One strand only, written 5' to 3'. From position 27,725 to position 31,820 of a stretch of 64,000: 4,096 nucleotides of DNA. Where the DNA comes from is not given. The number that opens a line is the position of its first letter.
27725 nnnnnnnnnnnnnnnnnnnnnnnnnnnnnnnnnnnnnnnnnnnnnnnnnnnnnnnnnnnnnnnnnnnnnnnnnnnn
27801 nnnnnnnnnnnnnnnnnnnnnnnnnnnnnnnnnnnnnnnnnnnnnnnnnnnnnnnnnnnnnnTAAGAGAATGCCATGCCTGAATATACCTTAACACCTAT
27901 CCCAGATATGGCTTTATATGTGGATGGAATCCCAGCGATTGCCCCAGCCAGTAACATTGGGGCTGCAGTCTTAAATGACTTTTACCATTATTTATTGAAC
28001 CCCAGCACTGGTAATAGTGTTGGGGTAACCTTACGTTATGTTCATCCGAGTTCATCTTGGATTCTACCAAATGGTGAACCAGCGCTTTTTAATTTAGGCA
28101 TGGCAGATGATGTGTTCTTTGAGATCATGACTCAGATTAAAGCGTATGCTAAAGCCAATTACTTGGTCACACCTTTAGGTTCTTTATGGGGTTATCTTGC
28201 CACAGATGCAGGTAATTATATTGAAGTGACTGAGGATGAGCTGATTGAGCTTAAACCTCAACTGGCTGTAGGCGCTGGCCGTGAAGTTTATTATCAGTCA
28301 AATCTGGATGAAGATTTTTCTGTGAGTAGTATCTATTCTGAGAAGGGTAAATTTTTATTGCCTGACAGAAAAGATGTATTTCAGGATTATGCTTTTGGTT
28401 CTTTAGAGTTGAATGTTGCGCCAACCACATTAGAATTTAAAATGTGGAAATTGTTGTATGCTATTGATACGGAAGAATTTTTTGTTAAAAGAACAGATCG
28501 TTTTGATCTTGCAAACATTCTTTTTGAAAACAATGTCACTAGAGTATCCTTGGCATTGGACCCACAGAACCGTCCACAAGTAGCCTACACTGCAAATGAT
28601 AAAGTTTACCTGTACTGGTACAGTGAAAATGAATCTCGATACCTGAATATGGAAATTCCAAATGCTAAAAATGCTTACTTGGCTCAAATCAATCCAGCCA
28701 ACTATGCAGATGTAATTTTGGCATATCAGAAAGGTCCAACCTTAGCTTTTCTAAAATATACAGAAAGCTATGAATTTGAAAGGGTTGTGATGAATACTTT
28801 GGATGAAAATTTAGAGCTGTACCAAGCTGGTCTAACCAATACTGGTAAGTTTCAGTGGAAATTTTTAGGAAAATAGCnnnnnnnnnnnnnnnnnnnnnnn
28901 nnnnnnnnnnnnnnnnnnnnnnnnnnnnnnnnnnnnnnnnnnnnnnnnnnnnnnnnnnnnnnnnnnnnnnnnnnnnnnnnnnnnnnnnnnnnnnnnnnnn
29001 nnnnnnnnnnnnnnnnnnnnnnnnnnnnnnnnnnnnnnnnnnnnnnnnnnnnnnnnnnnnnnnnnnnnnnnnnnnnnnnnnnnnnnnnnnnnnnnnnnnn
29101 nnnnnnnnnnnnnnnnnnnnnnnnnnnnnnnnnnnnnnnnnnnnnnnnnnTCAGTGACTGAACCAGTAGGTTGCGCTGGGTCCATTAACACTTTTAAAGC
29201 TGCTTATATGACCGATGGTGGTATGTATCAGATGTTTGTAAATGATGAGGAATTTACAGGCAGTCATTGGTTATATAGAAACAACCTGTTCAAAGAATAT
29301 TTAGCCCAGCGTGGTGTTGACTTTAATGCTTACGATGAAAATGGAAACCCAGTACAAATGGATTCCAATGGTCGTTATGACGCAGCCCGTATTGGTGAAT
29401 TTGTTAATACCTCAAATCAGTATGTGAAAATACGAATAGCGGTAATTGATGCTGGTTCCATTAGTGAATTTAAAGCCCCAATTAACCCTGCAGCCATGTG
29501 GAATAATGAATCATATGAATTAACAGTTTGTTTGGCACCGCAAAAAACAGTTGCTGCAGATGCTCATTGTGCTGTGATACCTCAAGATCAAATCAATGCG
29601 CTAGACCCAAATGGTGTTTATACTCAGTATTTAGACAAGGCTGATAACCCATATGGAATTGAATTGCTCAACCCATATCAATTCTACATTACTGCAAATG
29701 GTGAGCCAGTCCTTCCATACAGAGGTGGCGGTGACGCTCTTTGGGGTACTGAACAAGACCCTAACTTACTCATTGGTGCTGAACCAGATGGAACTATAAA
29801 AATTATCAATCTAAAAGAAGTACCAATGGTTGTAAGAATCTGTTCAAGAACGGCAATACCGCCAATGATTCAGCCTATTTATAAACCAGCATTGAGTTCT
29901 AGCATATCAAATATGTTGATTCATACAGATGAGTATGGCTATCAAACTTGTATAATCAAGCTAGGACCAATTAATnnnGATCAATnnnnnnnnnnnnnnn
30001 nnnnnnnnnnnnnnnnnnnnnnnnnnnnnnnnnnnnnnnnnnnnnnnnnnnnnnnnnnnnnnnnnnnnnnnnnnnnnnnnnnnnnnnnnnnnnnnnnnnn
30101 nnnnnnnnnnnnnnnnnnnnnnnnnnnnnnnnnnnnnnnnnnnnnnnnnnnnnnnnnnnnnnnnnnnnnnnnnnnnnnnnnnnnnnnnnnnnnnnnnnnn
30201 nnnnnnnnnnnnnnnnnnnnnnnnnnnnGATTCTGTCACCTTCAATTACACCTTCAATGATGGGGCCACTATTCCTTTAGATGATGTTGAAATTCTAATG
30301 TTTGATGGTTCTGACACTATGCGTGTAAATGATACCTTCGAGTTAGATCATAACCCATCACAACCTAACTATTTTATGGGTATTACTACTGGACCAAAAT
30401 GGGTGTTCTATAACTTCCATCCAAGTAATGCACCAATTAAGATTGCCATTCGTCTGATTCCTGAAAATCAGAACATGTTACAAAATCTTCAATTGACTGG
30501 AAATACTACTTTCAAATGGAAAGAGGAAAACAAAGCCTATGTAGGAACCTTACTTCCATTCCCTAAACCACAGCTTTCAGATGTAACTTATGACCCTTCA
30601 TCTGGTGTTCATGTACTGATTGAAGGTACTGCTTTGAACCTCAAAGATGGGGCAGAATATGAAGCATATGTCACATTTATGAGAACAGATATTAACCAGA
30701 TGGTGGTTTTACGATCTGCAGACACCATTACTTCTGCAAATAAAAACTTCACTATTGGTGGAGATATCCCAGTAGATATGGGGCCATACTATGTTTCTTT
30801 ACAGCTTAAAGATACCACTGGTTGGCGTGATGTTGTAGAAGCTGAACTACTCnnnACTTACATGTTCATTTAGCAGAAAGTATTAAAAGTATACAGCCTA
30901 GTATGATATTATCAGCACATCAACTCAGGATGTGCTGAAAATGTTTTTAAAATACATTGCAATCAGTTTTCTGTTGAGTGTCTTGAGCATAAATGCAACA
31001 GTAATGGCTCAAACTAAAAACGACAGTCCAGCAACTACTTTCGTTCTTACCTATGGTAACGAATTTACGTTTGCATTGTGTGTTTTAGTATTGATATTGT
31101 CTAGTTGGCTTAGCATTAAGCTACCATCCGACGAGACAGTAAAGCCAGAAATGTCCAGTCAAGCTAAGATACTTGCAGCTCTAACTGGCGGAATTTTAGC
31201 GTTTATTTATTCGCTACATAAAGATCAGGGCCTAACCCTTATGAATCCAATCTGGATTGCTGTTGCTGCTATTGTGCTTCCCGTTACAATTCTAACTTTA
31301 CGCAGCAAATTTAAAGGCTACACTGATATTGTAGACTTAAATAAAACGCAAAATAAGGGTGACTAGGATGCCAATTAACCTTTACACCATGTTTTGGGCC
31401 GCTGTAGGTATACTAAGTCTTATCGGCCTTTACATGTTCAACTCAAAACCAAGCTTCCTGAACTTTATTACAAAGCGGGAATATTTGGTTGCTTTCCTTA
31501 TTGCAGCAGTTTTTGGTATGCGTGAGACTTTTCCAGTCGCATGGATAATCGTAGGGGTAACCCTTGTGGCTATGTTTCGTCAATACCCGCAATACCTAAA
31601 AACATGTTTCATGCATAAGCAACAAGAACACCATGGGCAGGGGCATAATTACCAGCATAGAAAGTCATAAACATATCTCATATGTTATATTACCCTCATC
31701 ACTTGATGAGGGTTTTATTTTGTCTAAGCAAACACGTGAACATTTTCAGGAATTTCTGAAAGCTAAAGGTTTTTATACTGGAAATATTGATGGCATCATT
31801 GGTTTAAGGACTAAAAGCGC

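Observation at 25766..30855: Three adjacent large proteins share a roughly 60-aa N-terminal module and Gly-rich linker but have unrelated C-termini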

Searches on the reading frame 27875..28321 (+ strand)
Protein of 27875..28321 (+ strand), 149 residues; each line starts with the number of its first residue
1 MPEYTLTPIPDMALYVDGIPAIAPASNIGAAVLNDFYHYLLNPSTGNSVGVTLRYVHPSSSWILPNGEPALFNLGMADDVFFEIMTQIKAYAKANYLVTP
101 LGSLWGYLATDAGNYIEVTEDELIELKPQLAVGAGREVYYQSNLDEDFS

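Call 97: search_dna_similar(query=window:27875-28321:+, collection=phages, mode=protein, max_evalue=1, max_rows=30)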
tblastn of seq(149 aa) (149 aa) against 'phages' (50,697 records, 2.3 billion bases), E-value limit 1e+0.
Records with a match: 4; places in all: 8; records where one place covers at least 80% of the query: 4.
Best place of each record, by identity: >=99% 1; 80-90% 3.
By first word of the organism name: Acinetobacter 4.
By host as written in the record: Acinetobacter baumannii 2; Acinetobacter baumannii AB5075 1; Acinetobacter baumannii TV2199 1.
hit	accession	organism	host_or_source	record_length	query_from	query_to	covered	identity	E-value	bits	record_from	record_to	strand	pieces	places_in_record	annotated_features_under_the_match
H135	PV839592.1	Acinetobacter phage fJoAci04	Acinetobacter baumannii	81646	1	149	100%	100.0%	3e-95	305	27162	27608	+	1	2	tail fiber protein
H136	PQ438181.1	Acinetobacter phage Mystique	Acinetobacter baumannii AB5075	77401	1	149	100%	83.2%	1e-77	255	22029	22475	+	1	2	putative tail fiber protein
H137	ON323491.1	Acinetobacter phage vB_AbaS_TCUP2199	Acinetobacter baumannii TV2199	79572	1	149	100%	81.2%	1e-76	252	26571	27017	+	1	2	hypothetical protein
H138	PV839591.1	Acinetobacter phage fJoAci01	Acinetobacter baumannii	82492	1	149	100%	81.2%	1e-76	252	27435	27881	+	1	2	tail fiber protein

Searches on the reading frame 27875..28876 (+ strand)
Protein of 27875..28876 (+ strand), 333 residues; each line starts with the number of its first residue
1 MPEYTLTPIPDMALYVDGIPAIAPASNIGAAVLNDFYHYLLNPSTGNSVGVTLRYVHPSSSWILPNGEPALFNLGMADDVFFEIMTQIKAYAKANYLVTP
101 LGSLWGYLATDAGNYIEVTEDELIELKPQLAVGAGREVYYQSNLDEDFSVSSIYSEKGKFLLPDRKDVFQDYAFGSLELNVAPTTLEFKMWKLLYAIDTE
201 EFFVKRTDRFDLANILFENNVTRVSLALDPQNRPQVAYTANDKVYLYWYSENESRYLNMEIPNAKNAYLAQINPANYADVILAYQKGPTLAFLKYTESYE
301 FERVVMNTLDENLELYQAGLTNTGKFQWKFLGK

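Call 11: search_protein_families(library=pfam, proteins=[window:27875-28876:+], max_evalue=1)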
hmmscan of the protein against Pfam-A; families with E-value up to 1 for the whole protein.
window:27875-28876:+ (333 aa): 1 family
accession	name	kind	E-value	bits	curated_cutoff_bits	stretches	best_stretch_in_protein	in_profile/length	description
PF21557.3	RhaB_D2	-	0.049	13.9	27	1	212-280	28-95/172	Alpha-L-rhamnosidase, domain D2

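Call 12: search_protein_families(library=phrogs, proteins=[window:27875-28876:+], max_evalue=0.1)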
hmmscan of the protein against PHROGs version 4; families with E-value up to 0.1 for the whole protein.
window:27875-28876:+ (333 aa): 1 family
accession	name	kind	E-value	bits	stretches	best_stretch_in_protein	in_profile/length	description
phrog_4950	-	tail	1e-20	75.2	1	167-332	24-190/192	tail fiber protein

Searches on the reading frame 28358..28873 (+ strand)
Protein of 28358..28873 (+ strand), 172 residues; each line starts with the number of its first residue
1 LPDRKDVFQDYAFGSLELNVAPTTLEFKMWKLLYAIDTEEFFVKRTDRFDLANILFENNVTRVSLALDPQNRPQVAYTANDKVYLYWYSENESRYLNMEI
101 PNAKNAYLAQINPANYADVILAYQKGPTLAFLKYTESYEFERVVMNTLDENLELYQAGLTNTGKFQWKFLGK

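Call 47: search_dna_similar(query=window:28358-28873:+, collection=phages, mode=protein, max_evalue=0.001, max_rows=40, rows=spread)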
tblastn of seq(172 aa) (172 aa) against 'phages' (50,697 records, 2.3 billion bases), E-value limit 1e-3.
Records with a match: 60; places in all: 60; records where one place covers at least 80% of the query: 58.
Best place of each record, by identity: >=99% 1; <60% 59.
By first word of the organism name: Xanthomonas 50; Acinetobacter 4; Xylella 4; phage 1; Bacteriophage 1.
By host as written in the record: - 11; Xanthomonas arboricola 7; Xanthomonas albilineans CFBP2523 6; Xanthomonas translucens pv. translucens (DSM 18974) 6; Xanthomonas sp. 5; Xanthomonas citri 4; Xanthomonas arboricola pv. juglandis X-J303 4; Xanthomonas arboricola pv. juglandis IVIA 1317-1a 3; and 9 more.
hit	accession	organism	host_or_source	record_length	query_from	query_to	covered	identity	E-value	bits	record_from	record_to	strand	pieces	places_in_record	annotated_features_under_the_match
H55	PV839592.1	Acinetobacter phage fJoAci04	Acinetobacter baumannii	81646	1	172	100%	100.0%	4e-111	352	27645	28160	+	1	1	tail fiber protein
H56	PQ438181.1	Acinetobacter phage Mystique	Acinetobacter baumannii AB5075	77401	1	171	99%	42.1%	6e-42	154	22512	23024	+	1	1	putative tail fiber protein | ribosome_binding_site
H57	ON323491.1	Acinetobacter phage vB_AbaS_TCUP2199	Acinetobacter baumannii TV2199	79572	1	171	99%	42.1%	1e-41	153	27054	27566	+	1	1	hypothetical protein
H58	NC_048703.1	Xanthomonas phage RiverRider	Xanthomonas fragariae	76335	10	169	93%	30.5%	6e-12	68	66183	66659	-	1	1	tail fiber protein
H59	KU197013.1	Xanthomonas phage XAJ24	Xanthomonas arboricola pv. juglandis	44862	4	171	98%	28.5%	4e-14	74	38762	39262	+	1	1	tail fiber protein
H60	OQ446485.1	Xanthomonas phage NUT11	Xanthomonas arboricola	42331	10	171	94%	28.9%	2e-14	75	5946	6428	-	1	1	record has no annotation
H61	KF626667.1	Xylella phage Prado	Xylella fastidiosa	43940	10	171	94%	28.9%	6e-13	71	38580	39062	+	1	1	tail fiber protein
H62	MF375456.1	Xanthomonas phage phi Xc10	Xanthomonas sp.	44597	10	171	94%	28.9%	6e-13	71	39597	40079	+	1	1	tail fiber protein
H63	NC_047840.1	Xanthomonas phage phi Xc10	Xanthomonas sp.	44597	10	171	94%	28.9%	6e-13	71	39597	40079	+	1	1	tail fiber protein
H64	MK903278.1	Xanthomonas phage Pagan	Xanthomonas sp.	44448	10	171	94%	28.3%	2e-12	70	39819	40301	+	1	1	tail fiber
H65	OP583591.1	Xanthomonas phage F5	Xanthomonas perforans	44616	10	171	94%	28.3%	2e-12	70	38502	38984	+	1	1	tail fiber protein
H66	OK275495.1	Xanthomonas phage R3-22-T1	Xanthomonas sp.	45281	10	171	94%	27.7%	3e-12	69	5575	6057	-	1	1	tail fiber protein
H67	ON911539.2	Xanthomonas phage vB_Xar_IVIA-DoCa2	Xanthomonas arboricola pv. juglandis ...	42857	10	171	94%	26.5%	2e-9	61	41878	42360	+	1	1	tail fiber protein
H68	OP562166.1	Xanthomonas virus PB119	Xanthomonas euvesicatoria 1940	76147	10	171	94%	25.9%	1e-8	59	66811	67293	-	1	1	putative tail protein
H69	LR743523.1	Xylella phage Usme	Phage obtained on X. albilineans after ...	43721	10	169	93%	26.2%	1e-8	59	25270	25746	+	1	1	Phage protein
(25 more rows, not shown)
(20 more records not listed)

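Call 55: get_annotated_region(hit=H61, flank=4000)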
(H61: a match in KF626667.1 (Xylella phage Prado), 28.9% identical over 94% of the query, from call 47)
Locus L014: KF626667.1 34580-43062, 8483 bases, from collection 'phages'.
description: Xylella phage Prado, complete genome.
organism: Xylella phage Prado (NCBI taxid 1415146)
taxonomy: Viruses; Duplodnaviria; Heunggongvirae; Uroviricota; Caudoviricetes; Autographiviridae; Pradovirus; Pradovirus prado
host: Xylella fastidiosa; source: -; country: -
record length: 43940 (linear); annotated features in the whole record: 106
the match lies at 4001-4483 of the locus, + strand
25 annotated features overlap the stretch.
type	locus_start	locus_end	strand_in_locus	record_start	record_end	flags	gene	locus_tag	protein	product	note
CDS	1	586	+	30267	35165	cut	-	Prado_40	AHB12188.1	internal virion protein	contains transclycosylase activity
regulatory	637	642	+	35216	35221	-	-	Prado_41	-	ribosome_binding_site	-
CDS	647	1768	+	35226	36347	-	-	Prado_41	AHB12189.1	tail fiber protein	-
regulatory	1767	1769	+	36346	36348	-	-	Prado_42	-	ribosome_binding_site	-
CDS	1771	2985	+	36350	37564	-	-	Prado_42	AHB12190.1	tail fiber protein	-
regulatory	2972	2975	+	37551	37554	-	-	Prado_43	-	ribosome_binding_site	-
CDS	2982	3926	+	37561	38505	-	-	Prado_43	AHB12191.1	tail fiber protein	-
regulatory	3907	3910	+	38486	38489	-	-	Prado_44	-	ribosome_binding_site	-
CDS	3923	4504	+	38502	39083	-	-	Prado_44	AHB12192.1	tail fiber protein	-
regulatory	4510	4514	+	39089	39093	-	-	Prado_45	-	ribosome_binding_site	-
CDS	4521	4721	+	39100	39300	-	-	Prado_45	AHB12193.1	holin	-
regulatory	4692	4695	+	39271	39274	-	-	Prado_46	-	ribosome_binding_site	-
CDS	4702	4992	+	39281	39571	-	-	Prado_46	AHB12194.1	terminase small subunit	-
regulatory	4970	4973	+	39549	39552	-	-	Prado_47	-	ribosome_binding_site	-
CDS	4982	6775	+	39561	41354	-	-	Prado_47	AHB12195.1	terminase large subunit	-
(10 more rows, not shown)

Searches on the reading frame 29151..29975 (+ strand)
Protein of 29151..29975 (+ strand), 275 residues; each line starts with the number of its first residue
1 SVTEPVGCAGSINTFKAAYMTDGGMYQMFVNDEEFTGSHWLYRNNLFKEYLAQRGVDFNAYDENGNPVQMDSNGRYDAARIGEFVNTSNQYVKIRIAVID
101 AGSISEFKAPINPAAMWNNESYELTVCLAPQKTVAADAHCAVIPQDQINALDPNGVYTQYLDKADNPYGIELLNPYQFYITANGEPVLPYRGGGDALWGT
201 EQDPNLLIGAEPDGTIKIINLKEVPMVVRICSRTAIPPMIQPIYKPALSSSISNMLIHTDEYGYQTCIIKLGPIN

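Call 104: search_dna_similar(query=window:29151-29975:+, collection=phages, mode=protein, max_evalue=0.01, max_rows=30)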
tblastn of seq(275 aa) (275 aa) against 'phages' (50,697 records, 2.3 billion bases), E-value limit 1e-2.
Records with a match: 4; places in all: 4; records where one place covers at least 80% of the query: 1.
Best place of each record, by identity: >=99% 1; 60-80% 1; <60% 2.
By first word of the organism name: Acinetobacter 4.
By host as written in the record: Acinetobacter baumannii 2; Acinetobacter baumannii TV2199 1; Acinetobacter baumannii AB5075 1.
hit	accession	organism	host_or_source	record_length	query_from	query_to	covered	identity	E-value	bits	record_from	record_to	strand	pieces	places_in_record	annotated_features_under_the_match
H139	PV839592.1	Acinetobacter phage fJoAci04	Acinetobacter baumannii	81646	1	275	100%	100.0%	0e+0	571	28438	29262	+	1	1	hypothetical protein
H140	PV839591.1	Acinetobacter phage fJoAci01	Acinetobacter baumannii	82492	5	131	46%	59.8%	2e-44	166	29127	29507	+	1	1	hypothetical protein (x2)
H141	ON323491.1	Acinetobacter phage vB_AbaS_TCUP2199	Acinetobacter baumannii TV2199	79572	5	131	46%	59.8%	3e-44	165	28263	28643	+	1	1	hypothetical protein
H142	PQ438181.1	Acinetobacter phage Mystique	Acinetobacter baumannii AB5075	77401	5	131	45%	61.6%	5e-31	179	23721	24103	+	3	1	hypothetical protein (x2) | ribosome_binding_site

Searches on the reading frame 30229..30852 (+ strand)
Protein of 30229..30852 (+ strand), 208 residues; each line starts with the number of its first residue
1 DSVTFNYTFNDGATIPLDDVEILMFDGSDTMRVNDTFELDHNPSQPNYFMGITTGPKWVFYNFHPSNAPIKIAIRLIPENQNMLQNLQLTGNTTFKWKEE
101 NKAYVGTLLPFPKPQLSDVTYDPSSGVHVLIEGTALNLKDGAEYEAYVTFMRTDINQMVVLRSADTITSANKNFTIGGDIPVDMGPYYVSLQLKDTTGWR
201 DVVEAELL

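Call 105: search_dna_similar(query=window:30229-30852:+, collection=phages, mode=protein, max_evalue=0.01, max_rows=30)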
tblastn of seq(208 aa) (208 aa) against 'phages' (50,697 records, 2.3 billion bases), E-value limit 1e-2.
Records with a match: 4; places in all: 4; records where one place covers at least 80% of the query: 4.
Best place of each record, by identity: 95-99% 1; 80-90% 3.
By first word of the organism name: Acinetobacter 4.
By host as written in the record: Acinetobacter baumannii 2; Acinetobacter baumannii AB5075 1; Acinetobacter baumannii TV2199 1.
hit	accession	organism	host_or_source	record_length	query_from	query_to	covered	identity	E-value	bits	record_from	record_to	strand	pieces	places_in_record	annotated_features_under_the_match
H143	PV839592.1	Acinetobacter phage fJoAci04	Acinetobacter baumannii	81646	1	208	100%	97.6%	3e-135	423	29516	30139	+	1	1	hypothetical protein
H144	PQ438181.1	Acinetobacter phage Mystique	Acinetobacter baumannii AB5075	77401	1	208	100%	86.1%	1e-117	373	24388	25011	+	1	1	hypothetical protein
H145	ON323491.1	Acinetobacter phage vB_AbaS_TCUP2199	Acinetobacter baumannii TV2199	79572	1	208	100%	86.1%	2e-117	372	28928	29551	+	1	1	hypothetical protein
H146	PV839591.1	Acinetobacter phage fJoAci01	Acinetobacter baumannii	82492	1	208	100%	86.1%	2e-117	372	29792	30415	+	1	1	hypothetical protein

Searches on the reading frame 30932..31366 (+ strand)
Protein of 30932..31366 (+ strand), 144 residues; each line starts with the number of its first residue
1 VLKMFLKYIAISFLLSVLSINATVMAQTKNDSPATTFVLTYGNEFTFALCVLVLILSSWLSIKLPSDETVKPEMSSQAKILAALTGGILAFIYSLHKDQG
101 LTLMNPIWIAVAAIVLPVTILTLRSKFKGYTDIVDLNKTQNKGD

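Call 11: search_protein_families(library=pfam, proteins=[window:30932-31366:+], max_evalue=1)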
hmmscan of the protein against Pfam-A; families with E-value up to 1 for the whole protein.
window:30932-31366:+ (144 aa): 0 families

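Call 12: search_protein_families(library=phrogs, proteins=[window:30932-31366:+], max_evalue=0.1)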
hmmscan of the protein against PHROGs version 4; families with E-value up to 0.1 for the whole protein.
window:30932-31366:+ (144 aa): 2 families
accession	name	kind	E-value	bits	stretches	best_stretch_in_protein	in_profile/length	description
phrog_20669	-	unknown function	6.4e-13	49.8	1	19-120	28-128/162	-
phrog_16201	-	unknown function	1.6e-10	42.3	1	11-124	8-118/148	-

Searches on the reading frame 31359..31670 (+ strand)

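Call 11: search_protein_families(library=pfam, proteins=[window:31359-31670:+], max_evalue=1)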
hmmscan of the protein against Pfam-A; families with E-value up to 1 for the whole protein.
window:31359-31670:+ (103 aa): 4 families
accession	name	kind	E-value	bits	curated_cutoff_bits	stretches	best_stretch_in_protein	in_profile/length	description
PF04332.21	DUF475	-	0.026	14.8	27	1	36-68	16-48/293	Protein of unknown function (DUF475)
PF09877.14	EhaL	-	0.053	14.4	23.8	1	18-72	40-91/97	Energy-converting hydrogenase subunit EhaL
PF11990.13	DUF3487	-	0.097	12.9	27.8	1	28-71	11-54/114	Protein of unknown function (DUF3487)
PF14875.11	PIP49_N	-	0.2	11.8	21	1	56-89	8-42/158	N-term cysteine-rich ER, FAM69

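Call 12: search_protein_families(library=phrogs, proteins=[window:31359-31670:+], max_evalue=0.1)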
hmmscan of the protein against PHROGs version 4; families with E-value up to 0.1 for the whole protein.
window:31359-31670:+ (103 aa): 2 families
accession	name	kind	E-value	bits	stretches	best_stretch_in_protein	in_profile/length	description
phrog_24104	-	unknown function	0.03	15.8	1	11-72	4-62/83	-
phrog_15902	-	unknown function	0.094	14.1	0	22-52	8-38/73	-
